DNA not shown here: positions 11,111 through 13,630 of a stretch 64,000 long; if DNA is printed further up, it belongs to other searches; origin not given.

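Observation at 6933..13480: GtrA / GT-C / GtrB-like module including a fusion of polyprenol-phosphate-sugar synthase with a GT-C membrane transferase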

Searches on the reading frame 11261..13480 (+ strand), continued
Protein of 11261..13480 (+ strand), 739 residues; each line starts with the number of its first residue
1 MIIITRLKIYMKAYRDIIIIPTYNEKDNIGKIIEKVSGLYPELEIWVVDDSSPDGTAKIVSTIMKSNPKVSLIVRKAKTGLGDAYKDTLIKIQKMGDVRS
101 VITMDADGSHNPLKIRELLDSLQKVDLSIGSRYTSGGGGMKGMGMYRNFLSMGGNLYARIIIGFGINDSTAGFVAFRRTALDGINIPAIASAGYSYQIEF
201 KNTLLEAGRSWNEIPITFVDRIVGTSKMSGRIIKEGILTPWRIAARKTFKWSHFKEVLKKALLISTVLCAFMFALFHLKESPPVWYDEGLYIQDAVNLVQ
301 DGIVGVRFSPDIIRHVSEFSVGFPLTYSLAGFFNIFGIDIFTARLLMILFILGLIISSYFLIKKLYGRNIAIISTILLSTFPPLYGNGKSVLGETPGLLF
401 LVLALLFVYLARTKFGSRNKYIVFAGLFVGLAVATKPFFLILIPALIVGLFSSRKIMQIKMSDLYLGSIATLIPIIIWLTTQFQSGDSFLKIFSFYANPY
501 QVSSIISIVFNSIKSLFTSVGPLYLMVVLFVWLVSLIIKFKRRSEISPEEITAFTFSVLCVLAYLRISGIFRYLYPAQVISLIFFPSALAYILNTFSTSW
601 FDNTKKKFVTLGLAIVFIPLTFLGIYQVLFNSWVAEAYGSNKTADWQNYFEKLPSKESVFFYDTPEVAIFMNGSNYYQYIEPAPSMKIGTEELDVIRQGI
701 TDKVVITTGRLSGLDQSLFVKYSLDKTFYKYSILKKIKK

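Call 26: find_encoding_contigs(protein=P0003, flank=7000, max_places=1)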
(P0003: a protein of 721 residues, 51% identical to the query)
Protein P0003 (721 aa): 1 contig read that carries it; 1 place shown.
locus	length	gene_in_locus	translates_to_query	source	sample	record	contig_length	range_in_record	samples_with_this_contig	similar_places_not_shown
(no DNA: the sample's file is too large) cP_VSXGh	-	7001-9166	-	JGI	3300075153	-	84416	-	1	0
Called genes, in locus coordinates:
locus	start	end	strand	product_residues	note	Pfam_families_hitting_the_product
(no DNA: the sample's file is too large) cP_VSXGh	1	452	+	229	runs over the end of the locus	PF13489:Methyltransf_23, PF07021:MetW, PF13847:Methyltransf_31, PF08241:Methyltransf_11, PF08242:Methyltransf_12, PF13649:Methyltransf_25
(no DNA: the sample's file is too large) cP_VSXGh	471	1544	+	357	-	PF13439:Glyco_transf_4 (weak), PF00534:Glycos_transf_1, PF13692:Glyco_trans_1_4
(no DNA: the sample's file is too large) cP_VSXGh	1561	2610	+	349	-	PF00534:Glycos_transf_1, PF13692:Glyco_trans_1_4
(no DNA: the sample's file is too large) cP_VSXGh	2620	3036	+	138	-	PF04138:GtrA_DPMS_TM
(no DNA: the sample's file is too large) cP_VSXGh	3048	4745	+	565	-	PF13231:PMT_2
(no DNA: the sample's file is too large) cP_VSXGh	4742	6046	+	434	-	PF13489:Methyltransf_23, PF00535:Glycos_transf_2, PF10111:Glyco_tranf_2_2, PF13641:Glyco_tranf_2_3 (weak)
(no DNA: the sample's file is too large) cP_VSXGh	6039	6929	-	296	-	PF01135:PCMT (faint), PF02475:TRM5-TYW2_MTfase (weak), PF05575:V_cholerae_RfbT (weak), PF05050:Methyltransf_21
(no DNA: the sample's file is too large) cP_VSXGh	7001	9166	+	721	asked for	PF00535:Glycos_transf_2, PF10111:Glyco_tranf_2_2 (weak), PF13231:PMT_2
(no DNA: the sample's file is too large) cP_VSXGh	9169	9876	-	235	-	PF05050:Methyltransf_21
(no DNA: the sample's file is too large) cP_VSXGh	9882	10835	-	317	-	PF01073:3Beta_HSD, PF01370:Epimerase, PF02719:Polysacc_synt_2, PF04321:RmlD_sub_bind, PF16363:GDP_Man_Dehyd, PF07993:NAD_binding_4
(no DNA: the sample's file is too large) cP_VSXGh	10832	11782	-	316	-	-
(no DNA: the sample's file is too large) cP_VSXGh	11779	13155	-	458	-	-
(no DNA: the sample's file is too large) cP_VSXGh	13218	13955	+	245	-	PF13489:Methyltransf_23, PF08241:Methyltransf_11 (weak), PF08242:Methyltransf_12 (weak), PF13649:Methyltransf_25 (weak)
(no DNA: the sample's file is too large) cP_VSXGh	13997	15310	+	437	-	PF01266:DAO (faint), PF01593:Amino_oxidase, PF13450:NAD_binding_8 (weak)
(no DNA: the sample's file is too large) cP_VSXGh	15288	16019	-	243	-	PF00535:Glycos_transf_2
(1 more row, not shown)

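Call 27: find_encoding_contigs(protein=P0019, flank=7000, max_places=1)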
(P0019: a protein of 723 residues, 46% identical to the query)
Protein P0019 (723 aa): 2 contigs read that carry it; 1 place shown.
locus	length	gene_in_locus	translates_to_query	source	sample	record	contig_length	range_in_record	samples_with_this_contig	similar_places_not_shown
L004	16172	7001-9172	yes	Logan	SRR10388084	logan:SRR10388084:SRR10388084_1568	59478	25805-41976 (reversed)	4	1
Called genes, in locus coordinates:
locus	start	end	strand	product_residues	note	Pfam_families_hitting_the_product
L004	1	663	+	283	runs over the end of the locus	PF00106:adh_short, PF01370:Epimerase (weak), PF02719:Polysacc_synt_2 (weak), PF08659:KR, PF16363:GDP_Man_Dehyd (weak), PF23441:SDR, PF13561:adh_short_C2, PF08643:DUF1776 (weak)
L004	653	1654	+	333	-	PF01408:GFO_IDH_MocA, PF02894:GFO_IDH_MocA_C, PF22725:GFO_IDH_MocA_C3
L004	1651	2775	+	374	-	PF00106:adh_short (weak), PF01073:3Beta_HSD, PF01370:Epimerase, PF07993:NAD_binding_4, PF16363:GDP_Man_Dehyd, PF01370:Epimerase, PF04321:RmlD_sub_bind, PF16363:GDP_Man_Dehyd, +2 more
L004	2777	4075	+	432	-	PF03721:UDPG_MGDP_dh_N, PF00984:UDPG_MGDP_dh, PF03720:UDPG_MGDP_dh_C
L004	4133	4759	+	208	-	PF13580:SIS_2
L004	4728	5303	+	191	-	PF00702:Hydrolase, PF08645:PNK3P (weak), PF13419:HAD_2, PF13242:Hydrolase_like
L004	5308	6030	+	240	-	PF00923:TAL_FSA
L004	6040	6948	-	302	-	PF02475:TRM5-TYW2_MTfase, PF05050:Methyltransf_21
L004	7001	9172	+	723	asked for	PF00535:Glycos_transf_2, PF13641:Glyco_tranf_2_3, PF13231:PMT_2 (weak)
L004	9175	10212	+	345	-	PF13439:Glyco_transf_4 (weak), PF00534:Glycos_transf_1, PF13692:Glyco_trans_1_4, PF13524:Glyco_trans_1_2 (weak)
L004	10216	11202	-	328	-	PF01501:Glyco_transf_8 (weak)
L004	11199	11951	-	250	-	PF13489:Methyltransf_23, PF08241:Methyltransf_11, PF08242:Methyltransf_12, PF13649:Methyltransf_25 (weak), PF13847:Methyltransf_31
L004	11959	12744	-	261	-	-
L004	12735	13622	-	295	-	PF00535:Glycos_transf_2 (weak)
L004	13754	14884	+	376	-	-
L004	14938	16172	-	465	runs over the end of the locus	-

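Call 28: find_encoding_contigs(protein=P0024, flank=7000, max_places=1)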
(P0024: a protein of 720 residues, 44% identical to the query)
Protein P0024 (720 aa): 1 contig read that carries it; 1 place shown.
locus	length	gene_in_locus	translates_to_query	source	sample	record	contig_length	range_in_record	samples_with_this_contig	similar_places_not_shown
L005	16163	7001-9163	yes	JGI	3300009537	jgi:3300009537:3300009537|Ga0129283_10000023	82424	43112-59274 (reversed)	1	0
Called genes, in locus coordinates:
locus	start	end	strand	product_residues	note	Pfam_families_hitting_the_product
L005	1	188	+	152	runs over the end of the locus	PF04138:GtrA_DPMS_TM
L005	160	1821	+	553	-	PF13231:PMT_2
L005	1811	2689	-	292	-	PF02475:TRM5-TYW2_MTfase, PF05575:V_cholerae_RfbT (weak), PF05050:Methyltransf_21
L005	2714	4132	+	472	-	PF02366:PMT, PF13231:PMT_2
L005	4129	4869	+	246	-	PF00535:Glycos_transf_2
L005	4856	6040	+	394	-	PF00535:Glycos_transf_2, PF10111:Glyco_tranf_2_2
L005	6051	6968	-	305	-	PF05575:V_cholerae_RfbT (weak), PF05050:Methyltransf_21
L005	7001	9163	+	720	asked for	PF00535:Glycos_transf_2, PF13231:PMT_2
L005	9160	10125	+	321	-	PF13692:Glyco_trans_1_4 (weak), PF00534:Glycos_transf_1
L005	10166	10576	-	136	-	PF05523:FdtA, PF07883:Cupin_2 (faint)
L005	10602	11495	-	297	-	-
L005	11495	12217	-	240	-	PF13489:Methyltransf_23, PF13847:Methyltransf_31 (weak), PF08241:Methyltransf_11, PF08242:Methyltransf_12 (weak), PF13649:Methyltransf_25 (faint)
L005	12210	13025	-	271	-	-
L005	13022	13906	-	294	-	PF00535:Glycos_transf_2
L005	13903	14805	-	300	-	PF00106:adh_short, PF08659:KR (faint), PF13561:adh_short_C2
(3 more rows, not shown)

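Call 32: predict_structure(alignment_id=A2)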
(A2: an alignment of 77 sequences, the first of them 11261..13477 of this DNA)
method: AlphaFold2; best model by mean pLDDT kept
length: 739 residues; sequences in the alignment: 77
mean_pLDDT: 94.5   pTM: 0.88
mean pLDDT of the five models: 94.5, 93.5, 93.0, 92.7, 92.4
residues with pLDDT >= 90: 653; 70-90: 74; 50-70: 10; < 50: 2
segments of 3 or more residues with pLDDT < 50: none
pLDDT, mean of each block of 10 residues (from residue 1): 55 93 94 97 97 95 98 95 96 98 95 97 98 91 90 92 92 96 96 93 96 95 83 90 91 92 97 97 95 98 97 95 96 98 98 98 98 98 94 97 98 93 98 96 98 91 97 97 92 87 90 95 97 98 97 98 90 96 98 86 89 97 97 93 96 97 98 97 93 98 97 95 96 95
secondary structure, 60 per line:
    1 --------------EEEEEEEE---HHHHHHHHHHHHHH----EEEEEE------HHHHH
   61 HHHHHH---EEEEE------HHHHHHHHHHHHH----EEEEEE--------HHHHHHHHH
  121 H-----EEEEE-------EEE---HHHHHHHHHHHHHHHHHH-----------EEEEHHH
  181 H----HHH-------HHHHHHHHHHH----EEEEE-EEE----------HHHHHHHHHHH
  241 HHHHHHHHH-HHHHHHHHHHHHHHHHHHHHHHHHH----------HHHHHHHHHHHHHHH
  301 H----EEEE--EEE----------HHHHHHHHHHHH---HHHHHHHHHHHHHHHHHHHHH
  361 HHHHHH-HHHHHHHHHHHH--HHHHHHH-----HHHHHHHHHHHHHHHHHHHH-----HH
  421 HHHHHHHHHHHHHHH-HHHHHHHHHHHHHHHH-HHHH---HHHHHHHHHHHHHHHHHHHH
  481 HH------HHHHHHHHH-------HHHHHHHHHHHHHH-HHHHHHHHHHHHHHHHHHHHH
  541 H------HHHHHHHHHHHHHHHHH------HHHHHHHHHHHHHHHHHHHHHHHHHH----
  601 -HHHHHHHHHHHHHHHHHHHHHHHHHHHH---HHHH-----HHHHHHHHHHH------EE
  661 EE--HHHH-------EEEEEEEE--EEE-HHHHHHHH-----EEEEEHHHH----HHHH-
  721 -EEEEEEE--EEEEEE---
elements in order (helices of 4 or more, strands of 3 or more residues): E15-22 H26-39 E44-49 H56-66 E70-74 H81-93 E98-103 H112-121 E127-131 E139-141 H145-162 E174-177 H178-181 H196-206 E211-215 E217-219 H230-249 H251-275 H286-301 E306-309 E312-314 H325-336 H340-366 H368-379 H382-388 H394-413 H419-435 H437-452 H454-457 H461-482 H489-497 H505-518 H520-541 H548-564 H571-596 H602-629 H633-636 H642-652 E659-662 H665-668 E676-683 E686-688 H690-697 E703-707 H708-711 H716-719 E722-728 E731-736

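Call 35: fold_search(model_id=the predicted structure, library=pdb)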
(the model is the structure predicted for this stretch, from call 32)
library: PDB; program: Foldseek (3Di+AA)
matches with E <= 10: 1179; with E <= 0.001: 169
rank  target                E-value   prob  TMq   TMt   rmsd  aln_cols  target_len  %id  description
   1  5mlz                  2.8e-12  1.00  0.30  0.59  15.4       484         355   18  Dolichyl phosphate mannose synthase in complex with GDP and Mg2+ (released 2017-08-09)
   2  9ep0                  1.7e-11  1.00  0.27  0.55  16.4       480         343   18  Dolichyl phosphate mannose synthase in complex with donor (GDP-Man) and traces of acceptor (Dol55P) and product (Dol55P- (released 2025-10-01)
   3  5mm1                  1.9e-11  1.00  0.29  0.58  16.1       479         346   19  Dolichyl phosphate mannose synthase in complex with GDP and dolichyl phosphate mannose (released 2017-08-09)
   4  5f15                  7.3e-10  1.00  0.46  0.61  10.6       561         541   14  Crystal Structure of ArnT from Cupriavidus metallidurans bound to Undecaprenyl phosphate (released 2016-02-17)
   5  7oci_F                2.8e-09  1.00  0.43  0.49   9.4       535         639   15  Cryo-EM structure of yeast Ost6p containing oligosaccharyltransferase complex (released 2022-02-16)
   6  5ezm                  3.0e-09  1.00  0.45  0.59  10.4       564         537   13  Crystal Structure of ArnT from Cupriavidus metallidurans in the apo state (released 2016-02-17)
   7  8age_A                3.2e-09  1.00  0.43  0.48  10.6       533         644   15  Structure of yeast oligosaccharylransferase complex with acceptor peptide bound (released 2022-12-07)
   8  6s7o_A                4.5e-09  1.00  0.43  0.48  11.4       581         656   13  Cryo-EM structure of human oligosaccharyltransferase complex OST-A (released 2019-12-18)
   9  8pn9_A                4.7e-09  1.00  0.45  0.49   9.7       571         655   14  Structure of human oligosaccharyltransferase OST-A complex bound to NGI-1 (released 2024-05-08)
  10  8b6l_I                7.0e-09  1.00  0.43  0.46  13.1       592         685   14  Subtomogram average of the human Sec61-TRAP-OSTA-translocon (released 2022-12-07)
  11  6ezn_F                8.6e-09  1.00  0.42  0.47  12.1       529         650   14  Cryo-EM structure of the yeast oligosaccharyltransferase (OST) complex (released 2018-01-17)
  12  8agb_A                1.0e-08  1.00  0.43  0.49  11.3       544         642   16  Structure of yeast oligosaccharylransferase complex with lipid-linked oligosaccharide bound (released 2022-12-07)
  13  9n9j_I                1.2e-08  1.00  0.44  0.46  11.6       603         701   13  Structure of a GRP94 folding intermediate engaged with a CCDC134- and FKBP11-bound secretory translocon (released 2025-11-19)
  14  6ftg_5                1.3e-08  1.00  0.43  0.48  13.1       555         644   15  Subtomogram average of OST-containing ribosome-translocon complexes from canine rough microsomal membranes (released 2018-03-21)
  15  8agc_A                2.2e-08  1.00  0.42  0.44  11.1       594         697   13  Structure of yeast oligosaccharylransferase complex with lipid-linked oligosaccharide and non-acceptor peptide bound (released 2022-12-07)
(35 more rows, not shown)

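Call 39: list_cluster_members(proteins=[P0001, P0006, P0012, P0019, P0021, P0022, P0079, P0086, P0107, P0095])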
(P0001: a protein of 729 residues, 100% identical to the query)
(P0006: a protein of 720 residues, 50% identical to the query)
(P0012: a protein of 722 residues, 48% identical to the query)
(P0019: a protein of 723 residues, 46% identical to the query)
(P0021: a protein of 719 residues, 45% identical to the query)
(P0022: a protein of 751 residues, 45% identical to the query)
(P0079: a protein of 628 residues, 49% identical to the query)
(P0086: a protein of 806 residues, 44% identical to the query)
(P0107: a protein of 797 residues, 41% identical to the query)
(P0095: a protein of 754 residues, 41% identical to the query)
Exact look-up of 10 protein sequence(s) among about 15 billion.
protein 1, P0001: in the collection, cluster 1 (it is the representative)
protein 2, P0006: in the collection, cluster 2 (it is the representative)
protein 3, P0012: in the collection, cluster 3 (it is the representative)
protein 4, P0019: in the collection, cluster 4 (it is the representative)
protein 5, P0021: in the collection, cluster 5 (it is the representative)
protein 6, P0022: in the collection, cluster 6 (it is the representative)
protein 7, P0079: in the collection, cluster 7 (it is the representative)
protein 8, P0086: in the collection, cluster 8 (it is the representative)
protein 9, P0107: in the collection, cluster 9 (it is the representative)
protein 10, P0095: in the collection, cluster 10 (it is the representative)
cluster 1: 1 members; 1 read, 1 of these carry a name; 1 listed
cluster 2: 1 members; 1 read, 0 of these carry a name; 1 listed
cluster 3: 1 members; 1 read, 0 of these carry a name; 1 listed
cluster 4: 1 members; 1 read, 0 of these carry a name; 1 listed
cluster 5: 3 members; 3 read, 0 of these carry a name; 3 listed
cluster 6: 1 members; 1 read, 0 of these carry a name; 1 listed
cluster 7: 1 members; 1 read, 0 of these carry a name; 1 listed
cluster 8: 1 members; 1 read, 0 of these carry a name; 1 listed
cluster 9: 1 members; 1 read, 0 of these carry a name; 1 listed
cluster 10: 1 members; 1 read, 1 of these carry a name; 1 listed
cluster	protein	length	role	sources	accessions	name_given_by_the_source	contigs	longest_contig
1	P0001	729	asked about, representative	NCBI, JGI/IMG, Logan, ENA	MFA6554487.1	MAG: glycosyltransferase [Candidatus Paceibacterota bacterium]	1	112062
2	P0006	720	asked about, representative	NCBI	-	-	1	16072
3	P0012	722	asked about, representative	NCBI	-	-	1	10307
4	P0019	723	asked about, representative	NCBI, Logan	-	-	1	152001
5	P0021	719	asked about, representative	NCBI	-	-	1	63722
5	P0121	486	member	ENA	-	-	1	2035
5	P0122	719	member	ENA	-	-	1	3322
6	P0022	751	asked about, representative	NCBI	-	-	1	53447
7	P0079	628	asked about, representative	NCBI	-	-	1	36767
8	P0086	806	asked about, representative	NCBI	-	-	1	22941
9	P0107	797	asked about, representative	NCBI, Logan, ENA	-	-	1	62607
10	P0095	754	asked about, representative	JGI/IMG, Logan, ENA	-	dolichol-phosphate mannosyltransferase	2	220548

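Call 41: find_related_loci(query=A1, collection=genome_contigs, flank=6000)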
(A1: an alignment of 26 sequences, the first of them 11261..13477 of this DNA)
Query A1 (739 aa) in genome_contigs; peptide patterns used: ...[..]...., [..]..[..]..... (x = any residue, [..] = any of these).
600 stretches matched a pattern (row limit reached: there are more); 594 encode a relative of the query (tblastn E <= 1e-3); the best 80 are kept; 80 distinct loci.
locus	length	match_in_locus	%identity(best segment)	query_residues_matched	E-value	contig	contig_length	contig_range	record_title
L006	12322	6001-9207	32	9-736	5e-62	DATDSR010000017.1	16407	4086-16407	MAG TPA_asm: Candidatus Paceibacterota bacterium isolate SMAG_U8008 k141_541907, whole genome shotgun sequence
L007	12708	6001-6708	44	15-250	1e-56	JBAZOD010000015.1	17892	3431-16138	MAG: Patescibacteria group bacterium isolate SO_2017_LW4_86 scaffold_6194_c1_LW137-91_2017, whole genome shotgun sequenc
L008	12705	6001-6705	41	18-255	1e-49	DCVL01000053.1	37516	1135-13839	MAG TPA_asm: Geobacter sp. UBA2189 UBA2189_contig_2872, whole genome shotgun sequence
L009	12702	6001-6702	44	15-249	2e-49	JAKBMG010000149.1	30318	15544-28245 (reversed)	MAG: Bacteroidetes bacterium isolate FK3.bin26 NODE_2902_length_30318_cov_1.322944, whole genome shotgun sequence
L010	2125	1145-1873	39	15-265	5e-50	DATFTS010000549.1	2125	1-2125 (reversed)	MAG TPA_asm: Jatrophihabitans sp. isolate SMAG_U9417 k141_101578, whole genome shotgun sequence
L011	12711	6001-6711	40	13-250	2e-48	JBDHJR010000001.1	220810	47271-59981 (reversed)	MAG: Gemmatimonadota bacterium isolate BHB10-26_Bin_262 BHB10-26_Bin_262_scaffold_26, whole genome shotgun sequence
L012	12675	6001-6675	45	15-241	3e-45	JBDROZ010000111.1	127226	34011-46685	MAG: Candidatus Eisenbacteria bacterium isolate MEGAHIT-group-1.985 k141_4336232, whole genome shotgun sequence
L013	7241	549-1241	39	11-243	8e-48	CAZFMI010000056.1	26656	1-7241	MAG TPA_asm: uncultured Geomonas sp. isolate binchicken_co220_123 genome assembly, contig: NODE_1061_length_26656_cov_13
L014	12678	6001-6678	43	17-243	6e-48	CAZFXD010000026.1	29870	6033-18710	MAG TPA_asm: uncultured Myxococcaceae bacterium isolate SRP189682_co2_13 genome assembly, contig: NODE_1943_length_29870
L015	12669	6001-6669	44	17-241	9e-48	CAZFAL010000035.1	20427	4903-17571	MAG TPA_asm: uncultured Ignavibacteriales bacterium isolate SRP216583_co1_262 genome assembly, contig: NODE_2068_length_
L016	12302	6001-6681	42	17-243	1e-47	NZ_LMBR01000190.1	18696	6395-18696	Chlorobium limicola strain Frasassi contig-124_47, whole genome shotgun sequence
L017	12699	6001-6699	42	15-249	1e-47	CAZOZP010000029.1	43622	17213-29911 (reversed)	MAG TPA_asm: uncultured Melioribacteraceae bacterium isolate binchicken_co190_134 genome assembly, contig: NODE_1804_len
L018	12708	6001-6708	41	16-250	1e-47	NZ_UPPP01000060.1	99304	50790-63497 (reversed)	Lucifera butyrica isolate LUCI, whole genome shotgun sequence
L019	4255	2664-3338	42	15-241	2e-47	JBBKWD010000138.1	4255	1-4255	MAG: Bdellovibrio sp. isolate metabat_bins.319 k119_780808, whole genome shotgun sequence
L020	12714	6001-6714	42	11-248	1e-46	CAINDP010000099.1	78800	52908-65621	MAG: uncultured Myxococcales bacterium isolate Loclat_bin-06029 genome assembly, contig: bin-06029:099/273, whole genome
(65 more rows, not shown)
